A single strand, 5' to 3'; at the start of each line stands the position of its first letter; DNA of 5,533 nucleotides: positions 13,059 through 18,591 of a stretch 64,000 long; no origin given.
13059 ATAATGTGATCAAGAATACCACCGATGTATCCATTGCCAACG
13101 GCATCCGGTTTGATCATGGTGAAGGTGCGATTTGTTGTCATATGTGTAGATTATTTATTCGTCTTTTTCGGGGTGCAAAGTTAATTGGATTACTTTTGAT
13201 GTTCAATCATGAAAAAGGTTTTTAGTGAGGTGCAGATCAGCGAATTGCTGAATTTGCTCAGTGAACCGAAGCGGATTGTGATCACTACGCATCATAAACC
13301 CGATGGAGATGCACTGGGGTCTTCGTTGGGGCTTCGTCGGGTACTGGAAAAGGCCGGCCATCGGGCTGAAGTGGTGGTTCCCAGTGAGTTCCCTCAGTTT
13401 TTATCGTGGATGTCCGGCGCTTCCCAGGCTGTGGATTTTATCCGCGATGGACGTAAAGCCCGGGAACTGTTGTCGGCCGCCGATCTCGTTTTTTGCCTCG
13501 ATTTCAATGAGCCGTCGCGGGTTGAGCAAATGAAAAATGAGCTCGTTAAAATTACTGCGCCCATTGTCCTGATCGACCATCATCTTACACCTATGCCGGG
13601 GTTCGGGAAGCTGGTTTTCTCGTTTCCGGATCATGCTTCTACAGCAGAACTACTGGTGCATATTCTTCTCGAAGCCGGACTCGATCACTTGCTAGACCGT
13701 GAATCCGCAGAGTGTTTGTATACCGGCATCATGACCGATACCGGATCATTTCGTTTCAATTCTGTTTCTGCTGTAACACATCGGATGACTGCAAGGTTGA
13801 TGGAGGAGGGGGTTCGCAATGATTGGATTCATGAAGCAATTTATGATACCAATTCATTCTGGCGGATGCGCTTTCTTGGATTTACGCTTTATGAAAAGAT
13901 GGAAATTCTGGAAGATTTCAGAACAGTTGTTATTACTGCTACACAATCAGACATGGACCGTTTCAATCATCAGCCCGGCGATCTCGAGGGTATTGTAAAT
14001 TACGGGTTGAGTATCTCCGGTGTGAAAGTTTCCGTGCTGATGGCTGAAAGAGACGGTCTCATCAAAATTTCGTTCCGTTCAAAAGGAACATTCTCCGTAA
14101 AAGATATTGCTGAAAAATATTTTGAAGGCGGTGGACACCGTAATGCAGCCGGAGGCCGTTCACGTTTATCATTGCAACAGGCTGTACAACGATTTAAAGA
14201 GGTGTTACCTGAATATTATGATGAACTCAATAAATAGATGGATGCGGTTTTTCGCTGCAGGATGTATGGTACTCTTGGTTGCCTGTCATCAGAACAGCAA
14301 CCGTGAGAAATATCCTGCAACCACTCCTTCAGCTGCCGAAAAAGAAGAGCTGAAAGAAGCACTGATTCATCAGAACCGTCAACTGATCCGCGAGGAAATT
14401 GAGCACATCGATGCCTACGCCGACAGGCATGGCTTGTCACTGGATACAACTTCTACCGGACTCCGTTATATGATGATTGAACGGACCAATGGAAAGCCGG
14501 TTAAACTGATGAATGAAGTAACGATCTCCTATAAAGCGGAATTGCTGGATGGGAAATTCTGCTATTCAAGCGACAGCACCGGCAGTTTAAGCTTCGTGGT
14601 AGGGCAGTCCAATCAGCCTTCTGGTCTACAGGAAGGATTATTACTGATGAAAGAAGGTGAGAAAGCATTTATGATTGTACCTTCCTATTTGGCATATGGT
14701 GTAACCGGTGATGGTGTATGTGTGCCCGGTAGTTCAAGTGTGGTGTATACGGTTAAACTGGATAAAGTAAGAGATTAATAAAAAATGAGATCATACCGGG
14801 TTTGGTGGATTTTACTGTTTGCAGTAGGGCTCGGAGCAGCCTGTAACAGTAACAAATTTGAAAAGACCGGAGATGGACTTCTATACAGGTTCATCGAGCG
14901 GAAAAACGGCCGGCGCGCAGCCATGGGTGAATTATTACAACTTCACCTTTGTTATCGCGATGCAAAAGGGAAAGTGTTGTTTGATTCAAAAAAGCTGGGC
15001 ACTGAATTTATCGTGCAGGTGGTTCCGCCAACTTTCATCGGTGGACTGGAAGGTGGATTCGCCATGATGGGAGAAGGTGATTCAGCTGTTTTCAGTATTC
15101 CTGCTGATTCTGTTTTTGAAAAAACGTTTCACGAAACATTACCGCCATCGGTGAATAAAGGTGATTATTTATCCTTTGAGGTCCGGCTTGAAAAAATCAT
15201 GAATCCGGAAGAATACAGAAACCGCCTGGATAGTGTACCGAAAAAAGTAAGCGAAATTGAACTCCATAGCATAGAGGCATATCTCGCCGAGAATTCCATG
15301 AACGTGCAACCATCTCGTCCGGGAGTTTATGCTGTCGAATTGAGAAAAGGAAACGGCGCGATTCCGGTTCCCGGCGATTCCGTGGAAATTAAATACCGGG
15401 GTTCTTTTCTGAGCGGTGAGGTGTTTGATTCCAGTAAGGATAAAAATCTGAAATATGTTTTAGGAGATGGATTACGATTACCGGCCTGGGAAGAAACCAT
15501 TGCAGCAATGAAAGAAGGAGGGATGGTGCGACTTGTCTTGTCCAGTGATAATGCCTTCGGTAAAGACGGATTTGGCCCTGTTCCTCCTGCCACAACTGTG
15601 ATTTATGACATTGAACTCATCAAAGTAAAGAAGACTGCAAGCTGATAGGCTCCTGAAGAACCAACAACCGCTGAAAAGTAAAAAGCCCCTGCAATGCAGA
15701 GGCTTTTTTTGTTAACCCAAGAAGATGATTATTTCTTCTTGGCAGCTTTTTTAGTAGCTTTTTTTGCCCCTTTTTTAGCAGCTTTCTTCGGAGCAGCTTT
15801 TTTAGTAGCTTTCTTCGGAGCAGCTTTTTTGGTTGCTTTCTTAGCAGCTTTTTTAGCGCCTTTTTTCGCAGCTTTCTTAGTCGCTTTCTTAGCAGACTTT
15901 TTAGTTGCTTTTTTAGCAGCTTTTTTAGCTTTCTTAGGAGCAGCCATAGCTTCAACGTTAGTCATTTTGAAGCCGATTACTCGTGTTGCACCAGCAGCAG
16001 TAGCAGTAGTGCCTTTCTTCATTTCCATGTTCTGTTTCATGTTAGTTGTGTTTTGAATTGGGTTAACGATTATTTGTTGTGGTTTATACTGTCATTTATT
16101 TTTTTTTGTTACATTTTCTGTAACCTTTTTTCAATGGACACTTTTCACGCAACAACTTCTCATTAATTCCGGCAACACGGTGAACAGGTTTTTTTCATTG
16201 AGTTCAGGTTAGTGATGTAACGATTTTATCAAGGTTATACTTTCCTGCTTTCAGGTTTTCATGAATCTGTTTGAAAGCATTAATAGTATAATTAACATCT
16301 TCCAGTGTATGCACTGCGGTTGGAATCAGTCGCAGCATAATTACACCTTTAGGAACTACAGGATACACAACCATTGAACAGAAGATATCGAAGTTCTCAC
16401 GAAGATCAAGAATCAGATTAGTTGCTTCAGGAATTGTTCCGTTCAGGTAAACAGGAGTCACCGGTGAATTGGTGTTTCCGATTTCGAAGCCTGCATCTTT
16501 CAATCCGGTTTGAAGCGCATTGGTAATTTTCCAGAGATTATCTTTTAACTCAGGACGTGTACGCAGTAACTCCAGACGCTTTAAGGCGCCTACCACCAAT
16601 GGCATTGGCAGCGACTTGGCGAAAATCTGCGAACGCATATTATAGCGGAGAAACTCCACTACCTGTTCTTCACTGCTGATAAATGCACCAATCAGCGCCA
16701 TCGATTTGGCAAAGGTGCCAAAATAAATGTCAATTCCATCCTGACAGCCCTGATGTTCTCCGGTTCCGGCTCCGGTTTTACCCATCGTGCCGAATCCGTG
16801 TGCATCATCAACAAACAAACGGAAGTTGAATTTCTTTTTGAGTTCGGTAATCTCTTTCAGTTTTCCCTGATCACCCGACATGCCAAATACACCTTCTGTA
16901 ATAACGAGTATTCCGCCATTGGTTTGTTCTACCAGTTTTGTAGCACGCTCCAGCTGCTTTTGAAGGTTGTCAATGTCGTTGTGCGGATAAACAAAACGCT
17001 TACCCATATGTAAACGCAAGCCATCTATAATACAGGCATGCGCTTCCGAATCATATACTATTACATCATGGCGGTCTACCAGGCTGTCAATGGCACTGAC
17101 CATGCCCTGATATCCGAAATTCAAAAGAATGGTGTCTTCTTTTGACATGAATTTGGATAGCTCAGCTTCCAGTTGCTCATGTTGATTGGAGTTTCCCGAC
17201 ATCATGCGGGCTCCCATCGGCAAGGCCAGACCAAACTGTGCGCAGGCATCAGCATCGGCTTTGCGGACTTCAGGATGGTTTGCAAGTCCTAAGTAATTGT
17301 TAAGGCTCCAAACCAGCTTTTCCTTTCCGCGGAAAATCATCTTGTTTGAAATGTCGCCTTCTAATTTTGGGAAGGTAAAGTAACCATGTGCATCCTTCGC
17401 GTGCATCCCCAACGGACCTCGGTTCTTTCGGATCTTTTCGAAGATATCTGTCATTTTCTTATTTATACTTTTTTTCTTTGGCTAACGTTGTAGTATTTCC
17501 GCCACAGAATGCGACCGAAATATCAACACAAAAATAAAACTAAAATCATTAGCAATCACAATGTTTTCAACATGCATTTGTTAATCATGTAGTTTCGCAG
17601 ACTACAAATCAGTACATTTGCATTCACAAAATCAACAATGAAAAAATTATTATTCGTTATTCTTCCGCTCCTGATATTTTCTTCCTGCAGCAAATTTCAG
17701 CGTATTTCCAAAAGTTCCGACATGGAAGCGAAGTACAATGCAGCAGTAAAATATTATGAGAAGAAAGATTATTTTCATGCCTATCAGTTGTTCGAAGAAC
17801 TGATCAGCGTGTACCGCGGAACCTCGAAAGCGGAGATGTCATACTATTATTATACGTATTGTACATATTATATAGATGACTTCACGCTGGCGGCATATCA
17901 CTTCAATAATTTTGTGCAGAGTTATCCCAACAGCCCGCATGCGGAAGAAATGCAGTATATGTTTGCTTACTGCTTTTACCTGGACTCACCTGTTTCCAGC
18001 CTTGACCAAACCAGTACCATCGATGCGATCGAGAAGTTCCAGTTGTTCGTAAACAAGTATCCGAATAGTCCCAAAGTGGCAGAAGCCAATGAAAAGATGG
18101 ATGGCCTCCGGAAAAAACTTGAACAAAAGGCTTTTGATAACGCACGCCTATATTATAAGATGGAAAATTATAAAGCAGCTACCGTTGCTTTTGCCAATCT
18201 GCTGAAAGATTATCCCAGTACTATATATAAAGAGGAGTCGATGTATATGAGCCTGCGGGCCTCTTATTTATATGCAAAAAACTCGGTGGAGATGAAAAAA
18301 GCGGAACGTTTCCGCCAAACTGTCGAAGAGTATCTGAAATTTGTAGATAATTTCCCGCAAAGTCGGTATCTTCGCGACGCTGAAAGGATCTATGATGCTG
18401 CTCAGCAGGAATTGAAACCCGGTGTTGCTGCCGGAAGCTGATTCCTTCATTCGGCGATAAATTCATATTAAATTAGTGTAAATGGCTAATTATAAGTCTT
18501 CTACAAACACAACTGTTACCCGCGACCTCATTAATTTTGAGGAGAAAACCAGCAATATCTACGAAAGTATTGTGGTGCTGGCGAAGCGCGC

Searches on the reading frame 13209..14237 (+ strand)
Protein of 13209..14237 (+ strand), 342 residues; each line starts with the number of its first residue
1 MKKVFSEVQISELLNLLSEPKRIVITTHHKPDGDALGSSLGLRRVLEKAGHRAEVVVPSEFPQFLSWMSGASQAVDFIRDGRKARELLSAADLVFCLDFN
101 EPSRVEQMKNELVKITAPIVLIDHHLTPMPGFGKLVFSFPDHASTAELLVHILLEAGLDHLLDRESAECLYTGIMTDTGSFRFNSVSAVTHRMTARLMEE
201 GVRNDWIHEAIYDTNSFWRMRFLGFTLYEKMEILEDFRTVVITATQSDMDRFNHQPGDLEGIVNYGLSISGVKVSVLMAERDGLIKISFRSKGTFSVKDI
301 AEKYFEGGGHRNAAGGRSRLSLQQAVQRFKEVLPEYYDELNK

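Call 77: search_protein_families(library=pfam, proteins=[window:13209-14237:+], max_evalue=0.001)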
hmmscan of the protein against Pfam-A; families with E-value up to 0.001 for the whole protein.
window:13209-14237:+ (342 aa): 2 families
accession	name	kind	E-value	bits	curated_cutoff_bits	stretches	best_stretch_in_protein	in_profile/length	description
PF01368.27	DHH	-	3.9e-19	69.6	28.1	1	22-174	1-125/125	DHH family, N-terminal domain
PF02272.25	DHHA1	-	4.8e-12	46.7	25.9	1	252-333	11-96/102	DHHA1 domain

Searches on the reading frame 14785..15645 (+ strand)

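Call 77: search_protein_families(library=pfam, proteins=[window:14785-15645:+], max_evalue=0.001)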
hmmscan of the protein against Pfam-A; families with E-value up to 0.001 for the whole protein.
window:14785-15645:+ (286 aa): 1 family
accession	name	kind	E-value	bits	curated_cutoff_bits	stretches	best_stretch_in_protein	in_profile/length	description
PF00254.34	FKBP_C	-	2.3e-24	86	21.1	1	194-279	5-94/94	FKBP-type peptidyl-prolyl cis-trans isomerase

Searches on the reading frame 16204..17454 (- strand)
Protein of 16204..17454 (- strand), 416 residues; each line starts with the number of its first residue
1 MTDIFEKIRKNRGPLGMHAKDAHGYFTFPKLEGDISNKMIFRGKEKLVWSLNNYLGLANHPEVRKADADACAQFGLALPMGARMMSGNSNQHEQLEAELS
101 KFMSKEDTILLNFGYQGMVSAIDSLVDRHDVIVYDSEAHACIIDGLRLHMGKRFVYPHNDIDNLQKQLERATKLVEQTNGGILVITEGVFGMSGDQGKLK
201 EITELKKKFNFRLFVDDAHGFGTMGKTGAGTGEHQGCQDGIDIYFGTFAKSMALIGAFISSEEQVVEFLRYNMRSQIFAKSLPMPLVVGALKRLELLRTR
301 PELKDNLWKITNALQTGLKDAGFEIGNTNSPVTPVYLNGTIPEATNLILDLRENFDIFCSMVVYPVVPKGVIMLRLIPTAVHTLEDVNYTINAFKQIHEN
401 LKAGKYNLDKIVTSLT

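Call 77: search_protein_families(library=pfam, proteins=[window:16204-17454:-], max_evalue=0.001)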
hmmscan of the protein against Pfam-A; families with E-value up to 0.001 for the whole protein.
window:16204-17454:- (416 aa): 1 family
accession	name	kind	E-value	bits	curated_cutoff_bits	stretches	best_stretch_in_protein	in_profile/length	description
PF00155.27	Aminotran_1_2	-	1.8e-35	123.3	19.7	1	45-393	2-360/361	Aminotransferase class I and II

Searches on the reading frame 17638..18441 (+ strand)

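Call 77: search_protein_families(library=pfam, proteins=[window:17638-18441:+], max_evalue=0.001)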
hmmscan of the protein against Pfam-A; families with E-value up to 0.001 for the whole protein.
window:17638-18441:+ (267 aa): 2 families
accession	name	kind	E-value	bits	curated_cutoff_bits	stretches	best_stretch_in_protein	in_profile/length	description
PF13525.12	YfiO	-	2.1e-24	86.9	25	1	28-216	4-195/203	Outer membrane lipoprotein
PF13174.12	TPR_6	-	1.3e-08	35.4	26.3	0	169-194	7-32/33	Tetratricopeptide repeat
